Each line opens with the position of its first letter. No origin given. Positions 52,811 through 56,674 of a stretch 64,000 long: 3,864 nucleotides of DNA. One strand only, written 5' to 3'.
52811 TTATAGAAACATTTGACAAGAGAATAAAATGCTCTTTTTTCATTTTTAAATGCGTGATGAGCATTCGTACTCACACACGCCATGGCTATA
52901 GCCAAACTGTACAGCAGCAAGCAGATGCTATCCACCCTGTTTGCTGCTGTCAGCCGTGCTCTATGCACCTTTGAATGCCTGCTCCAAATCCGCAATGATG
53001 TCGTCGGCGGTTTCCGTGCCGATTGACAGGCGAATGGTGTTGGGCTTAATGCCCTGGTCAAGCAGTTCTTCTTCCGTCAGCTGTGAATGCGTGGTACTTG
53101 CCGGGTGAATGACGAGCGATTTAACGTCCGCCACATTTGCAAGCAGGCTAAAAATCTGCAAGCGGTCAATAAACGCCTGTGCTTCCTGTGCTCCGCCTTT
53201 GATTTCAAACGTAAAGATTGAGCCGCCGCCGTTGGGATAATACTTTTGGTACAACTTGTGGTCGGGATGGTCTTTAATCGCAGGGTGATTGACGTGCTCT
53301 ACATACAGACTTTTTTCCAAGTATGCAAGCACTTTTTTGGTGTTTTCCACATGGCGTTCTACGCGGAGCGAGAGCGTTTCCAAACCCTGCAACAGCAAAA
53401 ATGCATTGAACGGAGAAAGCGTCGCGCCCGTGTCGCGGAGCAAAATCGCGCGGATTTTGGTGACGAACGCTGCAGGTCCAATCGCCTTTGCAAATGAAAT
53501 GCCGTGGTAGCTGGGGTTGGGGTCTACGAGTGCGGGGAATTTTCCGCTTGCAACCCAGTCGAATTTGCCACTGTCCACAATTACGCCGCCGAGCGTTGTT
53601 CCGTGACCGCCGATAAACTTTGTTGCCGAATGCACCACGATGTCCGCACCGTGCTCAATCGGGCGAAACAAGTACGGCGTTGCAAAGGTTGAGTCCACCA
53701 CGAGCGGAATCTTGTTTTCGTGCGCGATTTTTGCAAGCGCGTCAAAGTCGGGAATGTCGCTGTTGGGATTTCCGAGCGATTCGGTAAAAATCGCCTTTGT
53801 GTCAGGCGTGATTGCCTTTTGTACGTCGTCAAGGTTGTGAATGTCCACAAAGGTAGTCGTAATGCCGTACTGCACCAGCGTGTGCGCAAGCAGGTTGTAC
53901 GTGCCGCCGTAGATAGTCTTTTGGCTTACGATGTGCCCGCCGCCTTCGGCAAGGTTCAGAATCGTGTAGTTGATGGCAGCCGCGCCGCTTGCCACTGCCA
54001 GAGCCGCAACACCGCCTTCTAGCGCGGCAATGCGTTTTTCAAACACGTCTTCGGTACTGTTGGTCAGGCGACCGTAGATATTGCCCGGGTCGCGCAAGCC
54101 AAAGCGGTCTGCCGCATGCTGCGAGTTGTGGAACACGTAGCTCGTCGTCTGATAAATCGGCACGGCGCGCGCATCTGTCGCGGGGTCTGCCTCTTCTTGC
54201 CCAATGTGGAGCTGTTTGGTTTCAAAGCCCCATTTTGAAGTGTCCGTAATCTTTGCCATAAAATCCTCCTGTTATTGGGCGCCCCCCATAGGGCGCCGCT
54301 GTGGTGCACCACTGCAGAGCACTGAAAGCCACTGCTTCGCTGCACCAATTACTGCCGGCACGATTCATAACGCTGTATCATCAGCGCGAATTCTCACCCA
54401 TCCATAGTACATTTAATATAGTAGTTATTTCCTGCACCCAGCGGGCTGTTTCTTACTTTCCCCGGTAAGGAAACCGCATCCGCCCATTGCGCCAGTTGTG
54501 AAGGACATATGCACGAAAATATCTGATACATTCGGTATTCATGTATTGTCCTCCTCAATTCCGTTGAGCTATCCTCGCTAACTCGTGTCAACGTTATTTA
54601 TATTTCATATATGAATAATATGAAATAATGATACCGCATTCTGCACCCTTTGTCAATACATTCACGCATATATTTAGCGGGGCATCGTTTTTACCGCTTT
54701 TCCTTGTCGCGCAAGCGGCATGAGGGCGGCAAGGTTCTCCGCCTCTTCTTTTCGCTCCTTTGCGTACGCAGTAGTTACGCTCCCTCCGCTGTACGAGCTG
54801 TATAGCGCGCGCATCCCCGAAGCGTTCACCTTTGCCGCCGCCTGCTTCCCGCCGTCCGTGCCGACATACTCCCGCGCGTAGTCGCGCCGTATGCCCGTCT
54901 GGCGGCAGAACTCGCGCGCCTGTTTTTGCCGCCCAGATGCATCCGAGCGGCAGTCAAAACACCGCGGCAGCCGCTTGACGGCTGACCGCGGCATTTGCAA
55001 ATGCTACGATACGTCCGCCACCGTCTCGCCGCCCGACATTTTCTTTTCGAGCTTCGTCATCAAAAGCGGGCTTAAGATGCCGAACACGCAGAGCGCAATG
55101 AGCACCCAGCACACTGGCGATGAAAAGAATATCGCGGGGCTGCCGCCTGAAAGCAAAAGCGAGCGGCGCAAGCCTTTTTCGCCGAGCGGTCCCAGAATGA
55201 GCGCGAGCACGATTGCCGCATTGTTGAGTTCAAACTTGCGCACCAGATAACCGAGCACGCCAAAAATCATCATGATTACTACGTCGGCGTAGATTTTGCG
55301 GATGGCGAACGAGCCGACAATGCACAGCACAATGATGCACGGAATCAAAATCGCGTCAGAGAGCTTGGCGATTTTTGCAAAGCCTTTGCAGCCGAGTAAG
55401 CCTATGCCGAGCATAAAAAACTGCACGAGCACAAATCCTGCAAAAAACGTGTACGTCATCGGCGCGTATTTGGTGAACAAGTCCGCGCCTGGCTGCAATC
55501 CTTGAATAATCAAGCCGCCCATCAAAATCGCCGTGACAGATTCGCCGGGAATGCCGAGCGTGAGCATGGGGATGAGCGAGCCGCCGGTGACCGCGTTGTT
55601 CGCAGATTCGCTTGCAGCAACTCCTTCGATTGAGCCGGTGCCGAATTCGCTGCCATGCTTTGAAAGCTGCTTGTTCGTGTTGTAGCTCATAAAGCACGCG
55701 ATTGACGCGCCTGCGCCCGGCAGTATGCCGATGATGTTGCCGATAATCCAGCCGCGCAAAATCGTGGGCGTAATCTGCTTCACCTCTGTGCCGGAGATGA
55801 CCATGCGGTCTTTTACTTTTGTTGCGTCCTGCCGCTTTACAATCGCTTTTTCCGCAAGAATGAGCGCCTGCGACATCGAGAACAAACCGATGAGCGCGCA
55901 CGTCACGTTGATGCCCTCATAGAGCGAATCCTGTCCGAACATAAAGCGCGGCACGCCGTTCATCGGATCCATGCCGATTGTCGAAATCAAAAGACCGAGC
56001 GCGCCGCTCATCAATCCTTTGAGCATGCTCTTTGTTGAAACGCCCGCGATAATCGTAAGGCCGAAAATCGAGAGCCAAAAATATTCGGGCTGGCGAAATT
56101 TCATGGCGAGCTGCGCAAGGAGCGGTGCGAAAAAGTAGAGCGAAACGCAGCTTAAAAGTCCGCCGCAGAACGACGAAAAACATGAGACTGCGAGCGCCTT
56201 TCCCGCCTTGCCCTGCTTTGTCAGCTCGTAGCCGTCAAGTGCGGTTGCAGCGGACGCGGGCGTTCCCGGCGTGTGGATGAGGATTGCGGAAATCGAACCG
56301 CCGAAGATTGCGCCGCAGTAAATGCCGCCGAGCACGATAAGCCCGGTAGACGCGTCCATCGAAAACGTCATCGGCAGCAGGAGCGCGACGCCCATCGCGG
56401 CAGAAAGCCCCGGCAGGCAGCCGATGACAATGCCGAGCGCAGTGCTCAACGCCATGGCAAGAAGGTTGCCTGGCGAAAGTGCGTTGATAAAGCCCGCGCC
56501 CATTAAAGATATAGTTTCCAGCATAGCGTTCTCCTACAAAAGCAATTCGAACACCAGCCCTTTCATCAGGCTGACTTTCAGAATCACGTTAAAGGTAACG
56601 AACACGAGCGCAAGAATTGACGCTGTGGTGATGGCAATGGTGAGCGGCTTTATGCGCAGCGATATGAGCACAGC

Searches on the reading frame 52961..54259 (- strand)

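Call 34: search_protein_families(library=pfam, proteins=[window:52961-54259:-], max_evalue=0.00001)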
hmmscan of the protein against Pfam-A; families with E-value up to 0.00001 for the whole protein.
window:52961-54259:- (432 aa): 3 families
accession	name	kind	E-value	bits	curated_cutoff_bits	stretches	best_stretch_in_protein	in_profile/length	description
PF01053.26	Cys_Met_Meta_PP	-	4.2e-132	440.7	27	1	13-430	1-381/381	Cys/Met metabolism PLP-dependent enzyme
PF01041.23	DegT_DnrJ_EryC1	-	2.9e-11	43.7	19.8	1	69-193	25-149/360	DegT/DnrJ/EryC1/StrS aminotransferase family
PF00155.27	Aminotran_1_2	-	2.1e-09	37.5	19.7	1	66-244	40-249/361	Aminotransferase class I and II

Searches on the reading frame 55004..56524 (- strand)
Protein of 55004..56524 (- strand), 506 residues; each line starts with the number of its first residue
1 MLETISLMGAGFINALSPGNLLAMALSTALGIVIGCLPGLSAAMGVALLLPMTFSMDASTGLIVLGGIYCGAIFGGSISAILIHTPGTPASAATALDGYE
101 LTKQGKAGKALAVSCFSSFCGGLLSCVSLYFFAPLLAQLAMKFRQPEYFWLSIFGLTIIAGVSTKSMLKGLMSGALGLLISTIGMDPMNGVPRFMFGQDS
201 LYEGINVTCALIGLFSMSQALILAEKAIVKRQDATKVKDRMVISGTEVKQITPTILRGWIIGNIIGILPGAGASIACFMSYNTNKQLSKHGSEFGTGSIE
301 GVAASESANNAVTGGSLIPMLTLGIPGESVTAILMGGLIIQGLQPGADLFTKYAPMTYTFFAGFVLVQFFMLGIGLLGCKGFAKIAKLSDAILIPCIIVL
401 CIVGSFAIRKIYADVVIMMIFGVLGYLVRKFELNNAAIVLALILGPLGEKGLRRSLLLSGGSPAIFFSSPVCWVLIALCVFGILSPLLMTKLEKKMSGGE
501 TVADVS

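Call 34: search_protein_families(library=pfam, proteins=[window:55004-56524:-], max_evalue=0.00001)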
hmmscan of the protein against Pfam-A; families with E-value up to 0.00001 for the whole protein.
window:55004-56524:- (506 aa): 1 family
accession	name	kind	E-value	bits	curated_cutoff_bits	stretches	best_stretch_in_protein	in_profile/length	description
PF01970.21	TctA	-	5.6e-153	510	28.9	1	21-440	1-423/423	Tripartite tricarboxylate transporter TctA family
